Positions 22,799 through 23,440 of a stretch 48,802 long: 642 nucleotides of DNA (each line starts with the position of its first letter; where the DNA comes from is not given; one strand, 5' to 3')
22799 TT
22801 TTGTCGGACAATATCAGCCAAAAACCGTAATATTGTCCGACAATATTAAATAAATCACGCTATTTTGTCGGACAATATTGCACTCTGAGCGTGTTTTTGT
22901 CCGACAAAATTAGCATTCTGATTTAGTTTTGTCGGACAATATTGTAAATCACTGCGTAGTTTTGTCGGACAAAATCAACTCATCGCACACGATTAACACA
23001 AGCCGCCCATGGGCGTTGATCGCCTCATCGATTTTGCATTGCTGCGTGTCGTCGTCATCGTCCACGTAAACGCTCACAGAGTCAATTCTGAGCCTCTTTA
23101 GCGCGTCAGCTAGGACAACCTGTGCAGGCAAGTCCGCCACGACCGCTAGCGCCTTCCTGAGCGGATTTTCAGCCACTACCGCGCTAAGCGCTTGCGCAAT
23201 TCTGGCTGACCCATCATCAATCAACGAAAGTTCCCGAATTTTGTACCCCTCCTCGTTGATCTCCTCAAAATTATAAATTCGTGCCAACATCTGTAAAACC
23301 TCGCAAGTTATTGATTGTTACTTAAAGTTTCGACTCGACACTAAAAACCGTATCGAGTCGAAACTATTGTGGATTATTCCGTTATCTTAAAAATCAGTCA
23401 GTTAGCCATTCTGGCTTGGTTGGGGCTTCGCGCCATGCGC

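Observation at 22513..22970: Sixteen helically phased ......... sites upstream of an operon with RHH-like proteins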

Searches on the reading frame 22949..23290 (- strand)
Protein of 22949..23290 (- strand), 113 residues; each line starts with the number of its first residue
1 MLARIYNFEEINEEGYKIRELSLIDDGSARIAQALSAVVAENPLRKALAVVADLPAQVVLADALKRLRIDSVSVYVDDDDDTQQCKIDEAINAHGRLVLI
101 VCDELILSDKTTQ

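Call 7: search_protein_families(library=pfam, max_evalue=0.1, proteins=[window:22949-23290:-])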
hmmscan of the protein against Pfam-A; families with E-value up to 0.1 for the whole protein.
window:22949-23290:- (113 aa): 1 family
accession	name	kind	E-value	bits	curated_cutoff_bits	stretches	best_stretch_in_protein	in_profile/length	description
PF02538.19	Hydantoinase_B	-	0.083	11.8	26.8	1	9-59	138-185/519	Hydantoinase B/oxoprolinase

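Call 8: search_protein_families(library=phrogs, max_evalue=0.01, proteins=[window:22949-23290:-])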
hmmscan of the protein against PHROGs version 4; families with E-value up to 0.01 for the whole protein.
window:22949-23290:- (113 aa): 0 families

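Call 34: search_solved_structures(query=window:22949-23290:-, max_evalue=10)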
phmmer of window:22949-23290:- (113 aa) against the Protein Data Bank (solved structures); distinct sequences matched with E-value up to 10: 2.
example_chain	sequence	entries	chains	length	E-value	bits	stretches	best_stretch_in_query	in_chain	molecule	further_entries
5k9z_A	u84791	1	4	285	1.2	12.8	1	24-101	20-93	Putative short-chain dehydrogenase/reductase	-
1wd5_A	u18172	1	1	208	3.6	11.3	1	16-59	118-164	hypothetical protein TT1426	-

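Call 53: find_homologous_proteins(query=window:22949-23290:-, max_evalue=0.001)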
Query window:22949-23290:- (113 aa): 2 proteins with E <= 0.001 among 24 candidates.
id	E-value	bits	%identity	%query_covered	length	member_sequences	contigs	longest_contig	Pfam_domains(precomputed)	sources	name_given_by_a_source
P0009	4.8e-63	228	100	100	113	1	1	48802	-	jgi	jgi:hypothetical protein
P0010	1.3e-33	133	67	97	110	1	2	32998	-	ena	-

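Call 54: find_encoding_contigs(protein=P0010, flank=10000, max_places=6)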
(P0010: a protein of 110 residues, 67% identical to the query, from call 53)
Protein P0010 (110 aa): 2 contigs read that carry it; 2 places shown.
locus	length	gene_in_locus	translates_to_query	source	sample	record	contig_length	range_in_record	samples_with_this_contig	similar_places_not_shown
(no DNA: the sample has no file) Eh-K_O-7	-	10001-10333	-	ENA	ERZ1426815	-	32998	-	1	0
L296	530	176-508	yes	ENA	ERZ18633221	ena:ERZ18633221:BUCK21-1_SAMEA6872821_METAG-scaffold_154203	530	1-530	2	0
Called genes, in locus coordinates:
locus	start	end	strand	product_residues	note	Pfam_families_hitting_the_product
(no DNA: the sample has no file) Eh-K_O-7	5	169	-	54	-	-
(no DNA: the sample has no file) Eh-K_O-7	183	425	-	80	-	-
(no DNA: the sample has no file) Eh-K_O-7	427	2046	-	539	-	-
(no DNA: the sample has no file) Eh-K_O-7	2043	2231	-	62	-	-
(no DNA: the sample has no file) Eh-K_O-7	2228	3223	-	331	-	PF03837:RecT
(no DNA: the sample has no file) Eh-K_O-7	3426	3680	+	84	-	-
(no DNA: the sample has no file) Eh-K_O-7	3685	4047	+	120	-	-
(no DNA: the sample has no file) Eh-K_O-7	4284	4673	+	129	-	-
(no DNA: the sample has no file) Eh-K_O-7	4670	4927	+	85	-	-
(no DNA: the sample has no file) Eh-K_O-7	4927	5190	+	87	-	-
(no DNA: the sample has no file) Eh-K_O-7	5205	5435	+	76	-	-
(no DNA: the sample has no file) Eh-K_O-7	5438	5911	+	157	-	PF00816:Histone_HNS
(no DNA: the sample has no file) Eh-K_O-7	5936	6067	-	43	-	-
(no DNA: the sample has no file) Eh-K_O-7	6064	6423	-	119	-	-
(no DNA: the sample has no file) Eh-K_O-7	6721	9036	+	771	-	PF05272:VapE-like_dom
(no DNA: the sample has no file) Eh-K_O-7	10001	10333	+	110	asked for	-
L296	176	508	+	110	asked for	-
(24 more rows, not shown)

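Call 57: search_protein_families(library=ncbifam, max_evalue=1, proteins=[window:22949-23290:-])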
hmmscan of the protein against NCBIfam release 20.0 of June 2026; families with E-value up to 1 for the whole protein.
window:22949-23290:- (113 aa): 2 families
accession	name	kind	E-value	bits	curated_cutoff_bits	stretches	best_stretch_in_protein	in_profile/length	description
NF005109.0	PRK06545.2-1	equivalog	0.026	13.7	397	1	21-66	29-77/361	prephenate dehydrogenase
NF006613.0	PRK09177.1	equivalog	0.039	13.5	138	1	54-112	46-102/159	xanthine phosphoribosyltransferase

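Call 63: find_related_loci(query=A3, collection=viral_contigs, flank=6000)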
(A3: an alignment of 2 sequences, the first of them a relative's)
Query A3 (113 aa) in viral_contigs; peptide patterns used: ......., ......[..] (x = any residue, [..] = any of these).
130 stretches matched a pattern, but none encodes a relative of the query by tblastn (E <= 1e-3).

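Call 74: predict_structure(alignment_id=A3)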
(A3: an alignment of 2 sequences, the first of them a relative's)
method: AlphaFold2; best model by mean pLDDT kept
length: 113 residues; sequences in the alignment: 2
mean_pLDDT: 68.7   pTM: 0.65
mean pLDDT of the five models: 68.7, 66.8, 58.3, 50.9, 42.6
residues with pLDDT >= 90: 0; 70-90: 69; 50-70: 33; < 50: 11
segments of 3 or more residues with pLDDT < 50: 106-113
pLDDT, mean of each block of 10 residues (from residue 1): 71 60 78 80 74 76 79 63 73 60 49 38
secondary structure, 60 per line:
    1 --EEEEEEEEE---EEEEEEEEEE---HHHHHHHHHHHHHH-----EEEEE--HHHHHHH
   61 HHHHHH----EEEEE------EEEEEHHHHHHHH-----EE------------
elements in order: E3-11 E15-24 H28-41 E47-51 H54-66 E71-75 E82-86 H87-94

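Call 80: fold_search(model_id=the predicted structure, library=pdb)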
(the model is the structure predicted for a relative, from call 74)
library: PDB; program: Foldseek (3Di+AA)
matches with E <= 10: 92; with E <= 0.001: 0
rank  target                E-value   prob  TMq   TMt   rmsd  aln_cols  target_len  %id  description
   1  2z0r_A                2.4e-01  0.33  0.32  0.36  12.8        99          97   14  Crystal structure of hypothetical protein TTHA0547 (released 2007-11-13)
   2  3r5a_B                4.9e-01  0.13  0.25  0.11  12.3       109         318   15  Pseudomonas aeruginosa DapD (PA3666) in complex with D-2-aminopimelate (released 2012-01-25)
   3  2lxx_MODEL_1_A        5.2e-01  0.33  0.32  0.25  10.0        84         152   12  Solution structure of cofilin like UNC-60B protein from Caenorhabditis elegans (released 2013-10-09)
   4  3r5a_A                5.9e-01  0.12  0.24  0.11  11.3       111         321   14  Pseudomonas aeruginosa DapD (PA3666) in complex with D-2-aminopimelate (released 2012-01-25)
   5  7o86_B                8.4e-01  0.11  0.25  0.28  11.0       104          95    9  1.73A X-ray crystal structure of the conserved C-terminal (CCT) of human SPAK (released 2021-09-22)
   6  1qys                  1.1e+00  0.25  0.41  0.47   4.8       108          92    9  Crystal structure of Top7: A computationally designed protein with a novel fold (released 2003-11-25)
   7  3r5b_E                1.1e+00  0.09  0.24  0.12  11.4       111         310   14  Pseudomonas aeruginosa DapD (PA3666) in complex with L-2-aminopimelate (released 2012-01-25)
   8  3r5a_C                1.2e+00  0.08  0.24  0.11  11.3       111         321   14  Pseudomonas aeruginosa DapD (PA3666) in complex with D-2-aminopimelate (released 2012-01-25)
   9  5j7r_C                1.4e+00  0.12  0.19  0.16   9.2        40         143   22  2.5 Angstrom Crystal Structure of Putative Lipoprotein from Clostridium perfringens (released 2016-04-20)
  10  2v3s_A                1.5e+00  0.05  0.21  0.24  10.9       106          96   13  Structural insights into the recognition of substrates and activators by the OSR1 kinase (released 2007-07-03)
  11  5j7r_A                1.6e+00  0.13  0.19  0.15  10.8        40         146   22  2.5 Angstrom Crystal Structure of Putative Lipoprotein from Clostridium perfringens (released 2016-04-20)
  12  4ky3_A                1.9e+00  0.08  0.28  0.22   7.8        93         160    9  Three-dimensional Structure of the orthorhombic crystal of computationally designed insertion domain , Northeast Struc (released 2013-06-19)
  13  3t91_A                1.9e+00  0.02  0.16  0.11  13.4       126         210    6  Structure of the Phosphatase Domain of the Cell Fate Determinant SpoIIE from Bacillus subtilis (released 2011-12-07)
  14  2n4e_MODEL_1_A        2.2e+00  0.12  0.36  0.38   5.8       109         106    7  Solution NMR Structure of DE NOVO DESIGNED PROTEIN Top7NNSTYCC, Northeast Structural Genomics Consortium (NESG (released 2015-12-09)
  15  3r5c_C                2.3e+00  0.07  0.25  0.11  11.7       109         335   15  Pseudomonas aeruginosa DapD (PA3666) in complex with CoA and succinate (released 2012-01-25)
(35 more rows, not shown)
